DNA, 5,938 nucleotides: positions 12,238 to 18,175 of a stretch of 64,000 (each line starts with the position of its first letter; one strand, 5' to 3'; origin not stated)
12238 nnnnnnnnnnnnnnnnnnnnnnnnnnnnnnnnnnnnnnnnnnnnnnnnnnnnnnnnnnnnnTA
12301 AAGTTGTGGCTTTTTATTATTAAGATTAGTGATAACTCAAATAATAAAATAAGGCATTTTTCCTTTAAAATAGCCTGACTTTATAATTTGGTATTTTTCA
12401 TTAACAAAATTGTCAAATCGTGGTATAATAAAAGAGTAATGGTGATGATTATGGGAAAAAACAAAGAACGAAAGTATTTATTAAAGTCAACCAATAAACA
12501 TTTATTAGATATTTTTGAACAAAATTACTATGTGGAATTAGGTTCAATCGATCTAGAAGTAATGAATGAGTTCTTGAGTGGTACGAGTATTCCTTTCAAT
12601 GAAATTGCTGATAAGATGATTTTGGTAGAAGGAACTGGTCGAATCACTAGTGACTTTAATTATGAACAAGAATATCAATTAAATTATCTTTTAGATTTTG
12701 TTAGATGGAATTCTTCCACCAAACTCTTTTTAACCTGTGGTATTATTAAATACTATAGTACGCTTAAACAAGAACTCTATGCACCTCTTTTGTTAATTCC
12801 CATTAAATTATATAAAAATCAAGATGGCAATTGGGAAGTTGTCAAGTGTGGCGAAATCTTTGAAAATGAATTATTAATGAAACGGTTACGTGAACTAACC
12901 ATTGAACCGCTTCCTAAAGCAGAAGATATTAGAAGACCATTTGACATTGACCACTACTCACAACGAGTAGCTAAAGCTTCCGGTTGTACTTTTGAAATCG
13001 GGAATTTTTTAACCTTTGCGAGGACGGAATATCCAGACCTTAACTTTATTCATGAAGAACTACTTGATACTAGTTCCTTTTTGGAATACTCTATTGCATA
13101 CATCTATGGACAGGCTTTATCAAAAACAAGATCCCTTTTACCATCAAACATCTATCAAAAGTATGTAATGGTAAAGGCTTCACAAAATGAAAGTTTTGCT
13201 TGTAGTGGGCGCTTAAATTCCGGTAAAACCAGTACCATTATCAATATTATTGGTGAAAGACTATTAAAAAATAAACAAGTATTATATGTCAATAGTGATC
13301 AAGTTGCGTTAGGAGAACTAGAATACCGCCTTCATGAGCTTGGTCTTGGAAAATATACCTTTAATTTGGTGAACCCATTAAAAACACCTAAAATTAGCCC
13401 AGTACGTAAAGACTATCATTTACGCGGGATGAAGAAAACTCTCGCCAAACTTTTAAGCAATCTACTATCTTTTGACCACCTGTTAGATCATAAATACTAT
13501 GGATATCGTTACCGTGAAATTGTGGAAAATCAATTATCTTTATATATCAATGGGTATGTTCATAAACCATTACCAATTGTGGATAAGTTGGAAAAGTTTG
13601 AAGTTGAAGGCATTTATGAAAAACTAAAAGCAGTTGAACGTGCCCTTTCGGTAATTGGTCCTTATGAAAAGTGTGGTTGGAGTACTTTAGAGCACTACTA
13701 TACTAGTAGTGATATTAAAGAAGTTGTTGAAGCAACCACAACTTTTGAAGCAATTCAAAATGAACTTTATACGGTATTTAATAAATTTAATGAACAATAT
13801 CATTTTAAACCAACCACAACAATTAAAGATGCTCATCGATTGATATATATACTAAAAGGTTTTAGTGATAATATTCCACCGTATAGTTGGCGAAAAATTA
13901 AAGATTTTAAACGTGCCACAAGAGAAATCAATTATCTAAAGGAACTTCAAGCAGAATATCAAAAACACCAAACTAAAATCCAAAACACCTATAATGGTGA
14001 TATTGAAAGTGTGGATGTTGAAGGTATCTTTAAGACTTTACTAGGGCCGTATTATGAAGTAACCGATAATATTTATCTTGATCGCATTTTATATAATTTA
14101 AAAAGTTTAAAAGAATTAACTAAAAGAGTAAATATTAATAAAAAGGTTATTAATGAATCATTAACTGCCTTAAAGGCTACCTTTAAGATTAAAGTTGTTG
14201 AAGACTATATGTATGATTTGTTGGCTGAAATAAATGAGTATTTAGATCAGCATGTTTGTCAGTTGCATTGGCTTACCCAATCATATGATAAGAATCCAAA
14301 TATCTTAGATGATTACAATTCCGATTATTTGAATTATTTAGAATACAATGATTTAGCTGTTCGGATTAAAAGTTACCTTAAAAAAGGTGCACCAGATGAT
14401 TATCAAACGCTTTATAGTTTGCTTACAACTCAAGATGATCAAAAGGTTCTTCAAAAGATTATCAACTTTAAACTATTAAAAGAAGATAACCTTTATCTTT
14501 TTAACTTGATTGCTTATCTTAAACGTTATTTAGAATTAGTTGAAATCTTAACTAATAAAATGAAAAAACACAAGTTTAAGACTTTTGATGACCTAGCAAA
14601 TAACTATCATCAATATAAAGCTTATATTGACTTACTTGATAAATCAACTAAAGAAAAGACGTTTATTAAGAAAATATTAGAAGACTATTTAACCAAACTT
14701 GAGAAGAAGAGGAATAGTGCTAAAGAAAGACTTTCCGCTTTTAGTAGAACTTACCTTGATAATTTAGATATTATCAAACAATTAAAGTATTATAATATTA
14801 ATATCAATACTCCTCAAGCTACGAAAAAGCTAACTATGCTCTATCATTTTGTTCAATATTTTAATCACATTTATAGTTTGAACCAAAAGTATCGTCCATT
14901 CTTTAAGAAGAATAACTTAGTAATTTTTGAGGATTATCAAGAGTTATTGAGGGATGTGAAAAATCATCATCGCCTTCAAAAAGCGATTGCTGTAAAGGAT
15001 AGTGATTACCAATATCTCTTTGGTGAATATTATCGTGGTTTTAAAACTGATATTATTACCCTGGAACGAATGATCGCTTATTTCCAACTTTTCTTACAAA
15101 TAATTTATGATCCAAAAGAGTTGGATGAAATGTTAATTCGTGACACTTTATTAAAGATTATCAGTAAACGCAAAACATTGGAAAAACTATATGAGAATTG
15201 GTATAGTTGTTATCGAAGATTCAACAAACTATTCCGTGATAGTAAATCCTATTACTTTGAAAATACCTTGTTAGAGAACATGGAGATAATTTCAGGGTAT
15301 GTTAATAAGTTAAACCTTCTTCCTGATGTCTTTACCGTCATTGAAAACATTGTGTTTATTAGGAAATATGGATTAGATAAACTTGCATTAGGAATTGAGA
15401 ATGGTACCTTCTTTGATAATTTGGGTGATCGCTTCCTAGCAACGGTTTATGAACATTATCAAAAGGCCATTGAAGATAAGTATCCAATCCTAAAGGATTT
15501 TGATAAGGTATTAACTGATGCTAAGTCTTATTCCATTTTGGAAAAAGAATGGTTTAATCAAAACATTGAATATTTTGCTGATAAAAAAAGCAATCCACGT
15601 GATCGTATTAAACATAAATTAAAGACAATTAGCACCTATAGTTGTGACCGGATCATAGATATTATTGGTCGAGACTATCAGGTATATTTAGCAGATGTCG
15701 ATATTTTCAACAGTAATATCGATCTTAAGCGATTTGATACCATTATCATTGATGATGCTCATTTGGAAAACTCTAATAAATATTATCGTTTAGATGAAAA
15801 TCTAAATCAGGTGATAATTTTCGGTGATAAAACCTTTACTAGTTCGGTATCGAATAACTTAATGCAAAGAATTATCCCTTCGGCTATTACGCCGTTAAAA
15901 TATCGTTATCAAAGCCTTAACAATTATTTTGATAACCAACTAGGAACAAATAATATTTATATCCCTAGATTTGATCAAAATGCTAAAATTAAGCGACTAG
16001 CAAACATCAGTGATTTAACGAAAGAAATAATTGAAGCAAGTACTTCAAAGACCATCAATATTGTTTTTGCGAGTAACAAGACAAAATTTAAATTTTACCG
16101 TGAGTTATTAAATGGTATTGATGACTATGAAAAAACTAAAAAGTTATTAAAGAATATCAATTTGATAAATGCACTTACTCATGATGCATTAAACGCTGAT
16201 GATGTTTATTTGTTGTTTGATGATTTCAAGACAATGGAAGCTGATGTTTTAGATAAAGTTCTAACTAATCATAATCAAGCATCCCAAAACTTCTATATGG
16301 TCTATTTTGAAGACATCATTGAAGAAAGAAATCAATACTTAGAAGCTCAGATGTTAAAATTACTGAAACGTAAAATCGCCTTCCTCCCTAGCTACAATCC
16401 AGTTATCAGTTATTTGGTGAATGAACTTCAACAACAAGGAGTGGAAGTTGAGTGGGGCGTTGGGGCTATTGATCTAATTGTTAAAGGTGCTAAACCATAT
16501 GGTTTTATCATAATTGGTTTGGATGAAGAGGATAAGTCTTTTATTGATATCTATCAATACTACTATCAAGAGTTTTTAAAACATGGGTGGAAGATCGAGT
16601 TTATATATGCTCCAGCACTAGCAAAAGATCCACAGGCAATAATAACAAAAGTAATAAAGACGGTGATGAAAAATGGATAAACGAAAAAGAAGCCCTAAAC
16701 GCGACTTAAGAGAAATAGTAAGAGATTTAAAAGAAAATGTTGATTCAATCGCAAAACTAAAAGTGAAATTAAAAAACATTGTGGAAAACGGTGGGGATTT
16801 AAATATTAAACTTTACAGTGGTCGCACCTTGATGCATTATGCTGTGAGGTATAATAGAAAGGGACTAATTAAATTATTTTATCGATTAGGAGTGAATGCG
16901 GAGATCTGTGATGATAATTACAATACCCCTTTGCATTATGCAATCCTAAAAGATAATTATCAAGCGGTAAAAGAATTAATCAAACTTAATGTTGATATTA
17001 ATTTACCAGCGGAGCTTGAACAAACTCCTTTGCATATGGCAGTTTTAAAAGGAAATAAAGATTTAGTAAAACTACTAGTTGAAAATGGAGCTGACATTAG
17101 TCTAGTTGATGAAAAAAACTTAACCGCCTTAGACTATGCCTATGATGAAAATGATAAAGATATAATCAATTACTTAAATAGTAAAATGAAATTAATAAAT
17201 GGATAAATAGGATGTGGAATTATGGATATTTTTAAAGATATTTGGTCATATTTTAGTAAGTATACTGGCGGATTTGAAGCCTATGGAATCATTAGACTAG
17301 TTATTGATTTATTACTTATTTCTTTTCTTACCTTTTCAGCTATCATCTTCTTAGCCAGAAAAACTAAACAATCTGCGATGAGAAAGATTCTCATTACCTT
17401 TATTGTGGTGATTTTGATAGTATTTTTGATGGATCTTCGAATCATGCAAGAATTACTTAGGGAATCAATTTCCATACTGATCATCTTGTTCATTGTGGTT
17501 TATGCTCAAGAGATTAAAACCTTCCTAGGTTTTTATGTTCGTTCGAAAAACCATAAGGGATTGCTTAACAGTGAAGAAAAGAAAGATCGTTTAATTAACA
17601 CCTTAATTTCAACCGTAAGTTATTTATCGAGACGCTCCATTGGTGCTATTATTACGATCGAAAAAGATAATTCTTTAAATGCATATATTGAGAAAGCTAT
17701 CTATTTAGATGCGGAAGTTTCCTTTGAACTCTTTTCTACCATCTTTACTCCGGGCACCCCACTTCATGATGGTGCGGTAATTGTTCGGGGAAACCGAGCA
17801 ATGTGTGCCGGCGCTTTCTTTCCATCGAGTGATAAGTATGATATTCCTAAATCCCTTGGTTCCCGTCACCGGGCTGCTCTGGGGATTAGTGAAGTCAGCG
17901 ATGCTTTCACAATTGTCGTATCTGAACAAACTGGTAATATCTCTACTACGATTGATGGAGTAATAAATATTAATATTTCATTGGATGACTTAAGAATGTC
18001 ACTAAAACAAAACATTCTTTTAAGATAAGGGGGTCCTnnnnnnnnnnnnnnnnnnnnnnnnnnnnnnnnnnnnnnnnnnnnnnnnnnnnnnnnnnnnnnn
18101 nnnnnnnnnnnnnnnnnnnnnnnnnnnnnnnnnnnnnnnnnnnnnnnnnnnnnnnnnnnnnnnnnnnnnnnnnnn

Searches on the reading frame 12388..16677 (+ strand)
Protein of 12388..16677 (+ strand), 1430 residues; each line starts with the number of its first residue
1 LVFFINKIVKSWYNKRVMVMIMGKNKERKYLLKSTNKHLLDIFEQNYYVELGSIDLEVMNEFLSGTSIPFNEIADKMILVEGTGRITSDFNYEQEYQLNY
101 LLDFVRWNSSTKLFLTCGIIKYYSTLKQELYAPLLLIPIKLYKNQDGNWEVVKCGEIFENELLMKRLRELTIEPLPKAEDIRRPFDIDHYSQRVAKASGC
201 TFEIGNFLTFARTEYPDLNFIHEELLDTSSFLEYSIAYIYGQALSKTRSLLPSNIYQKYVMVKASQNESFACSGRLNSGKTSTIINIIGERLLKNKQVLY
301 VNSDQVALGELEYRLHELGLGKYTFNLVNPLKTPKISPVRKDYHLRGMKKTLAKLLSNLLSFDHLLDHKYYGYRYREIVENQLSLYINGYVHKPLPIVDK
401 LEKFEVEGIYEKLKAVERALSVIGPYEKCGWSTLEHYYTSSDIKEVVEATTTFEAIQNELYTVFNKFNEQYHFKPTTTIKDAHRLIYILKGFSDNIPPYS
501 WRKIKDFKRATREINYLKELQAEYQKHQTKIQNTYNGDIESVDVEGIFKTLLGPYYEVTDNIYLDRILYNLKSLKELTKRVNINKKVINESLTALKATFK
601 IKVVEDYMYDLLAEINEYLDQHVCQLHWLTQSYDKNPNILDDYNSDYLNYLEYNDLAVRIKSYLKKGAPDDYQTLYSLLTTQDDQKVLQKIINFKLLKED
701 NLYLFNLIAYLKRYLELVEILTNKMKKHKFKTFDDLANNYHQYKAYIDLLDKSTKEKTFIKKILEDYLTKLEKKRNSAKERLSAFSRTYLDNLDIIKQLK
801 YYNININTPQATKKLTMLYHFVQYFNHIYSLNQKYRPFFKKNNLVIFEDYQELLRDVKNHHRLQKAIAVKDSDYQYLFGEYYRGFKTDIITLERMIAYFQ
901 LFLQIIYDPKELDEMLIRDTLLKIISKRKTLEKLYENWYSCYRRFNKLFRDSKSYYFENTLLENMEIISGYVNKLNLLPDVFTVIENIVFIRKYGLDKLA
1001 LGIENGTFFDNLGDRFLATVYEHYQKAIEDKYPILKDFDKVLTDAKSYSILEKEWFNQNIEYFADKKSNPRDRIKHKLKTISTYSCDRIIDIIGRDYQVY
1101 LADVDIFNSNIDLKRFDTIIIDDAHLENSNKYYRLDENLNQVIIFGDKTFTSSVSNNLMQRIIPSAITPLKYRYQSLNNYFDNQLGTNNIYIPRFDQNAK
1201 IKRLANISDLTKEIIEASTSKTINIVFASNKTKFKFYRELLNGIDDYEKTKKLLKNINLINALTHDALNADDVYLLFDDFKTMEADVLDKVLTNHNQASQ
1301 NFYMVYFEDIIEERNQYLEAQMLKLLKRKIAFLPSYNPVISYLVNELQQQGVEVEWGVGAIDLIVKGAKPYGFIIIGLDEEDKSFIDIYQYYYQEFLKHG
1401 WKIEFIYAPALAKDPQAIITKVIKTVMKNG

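Call 11: search_protein_families(library=pfam, proteins=[window:12388-16677:+], max_evalue=0.001)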
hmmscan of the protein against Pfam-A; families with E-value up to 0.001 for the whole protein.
window:12388-16677:+ (1430 aa): 1 family
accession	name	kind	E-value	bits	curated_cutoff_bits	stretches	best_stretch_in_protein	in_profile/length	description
PF13195.11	DUF4011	-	0.00014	22.3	22.2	1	109-164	96-155/158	Protein of unknown function (DUF4011)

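Call 43: search_protein_families(library=padloc, proteins=[window:12388-16677:+], max_evalue=0.01)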
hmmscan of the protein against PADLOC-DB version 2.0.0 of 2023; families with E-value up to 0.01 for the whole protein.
window:12388-16677:+ (1430 aa): 1 family
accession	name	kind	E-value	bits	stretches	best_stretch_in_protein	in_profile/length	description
PDLC05009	PDC-S37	-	1.4e-26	90.7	3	258-792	299-827/1550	-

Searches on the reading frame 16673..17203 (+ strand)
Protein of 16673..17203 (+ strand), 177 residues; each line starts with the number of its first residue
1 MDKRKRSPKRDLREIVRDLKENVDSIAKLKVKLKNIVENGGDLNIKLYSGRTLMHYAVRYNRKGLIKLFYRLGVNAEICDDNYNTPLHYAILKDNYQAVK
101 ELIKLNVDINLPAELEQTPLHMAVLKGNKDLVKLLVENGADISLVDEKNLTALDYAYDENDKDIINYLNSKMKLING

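Call 11: search_protein_families(library=pfam, proteins=[window:16673-17203:+], max_evalue=0.001)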
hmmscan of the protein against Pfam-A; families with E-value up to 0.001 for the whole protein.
window:16673-17203:+ (177 aa): 5 families
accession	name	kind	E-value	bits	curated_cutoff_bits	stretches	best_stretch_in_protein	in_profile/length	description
PF13637.12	Ank_4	-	1.1e-24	86.3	22.7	2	87-136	1-50/50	Ankyrin repeats (many copies)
PF13606.12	Ank_3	-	2.6e-24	82.7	22.3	2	117-143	3-29/30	Ankyrin repeat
PF12796.13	Ank_2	-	1e-23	84.1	27.3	2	33-111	13-88/90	Ankyrin repeats (3 copies)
PF00023.36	Ank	-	3.3e-23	80.9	21.1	2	117-146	3-32/33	Ankyrin repeat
PF13857.12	Ank_5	-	1.2e-20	73.8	27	3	117-156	17-56/56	Ankyrin repeats (many copies)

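Call 43: search_protein_families(library=padloc, proteins=[window:16673-17203:+], max_evalue=0.01)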
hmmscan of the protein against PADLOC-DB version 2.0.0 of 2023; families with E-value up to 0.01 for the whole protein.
window:16673-17203:+ (177 aa): 2 families
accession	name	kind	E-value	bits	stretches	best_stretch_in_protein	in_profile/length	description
PDLC04783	PDC-M72A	-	3.8e-19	67.2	1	34-168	214-348/392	-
PDLC02908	Ankyrin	-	2.7e-10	37.2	2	36-108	755-827/880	-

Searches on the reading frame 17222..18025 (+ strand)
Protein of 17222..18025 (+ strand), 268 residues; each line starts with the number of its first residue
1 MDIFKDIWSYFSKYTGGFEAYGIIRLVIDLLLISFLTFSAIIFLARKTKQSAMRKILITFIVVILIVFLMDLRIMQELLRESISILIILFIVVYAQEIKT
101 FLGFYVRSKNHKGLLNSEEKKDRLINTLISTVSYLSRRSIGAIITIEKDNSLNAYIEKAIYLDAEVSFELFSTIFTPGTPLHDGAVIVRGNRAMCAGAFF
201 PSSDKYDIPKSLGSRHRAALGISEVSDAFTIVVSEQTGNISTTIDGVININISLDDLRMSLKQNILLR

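Call 11: search_protein_families(library=pfam, proteins=[window:17222-18025:+], max_evalue=0.001)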
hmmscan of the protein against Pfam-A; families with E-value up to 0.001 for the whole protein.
window:17222-18025:+ (268 aa): 1 family
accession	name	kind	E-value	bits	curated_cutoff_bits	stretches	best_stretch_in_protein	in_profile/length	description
PF02457.21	DAC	-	1.4e-35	121.9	27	1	131-246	3-117/119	DisA bacterial checkpoint controller nucleotide-binding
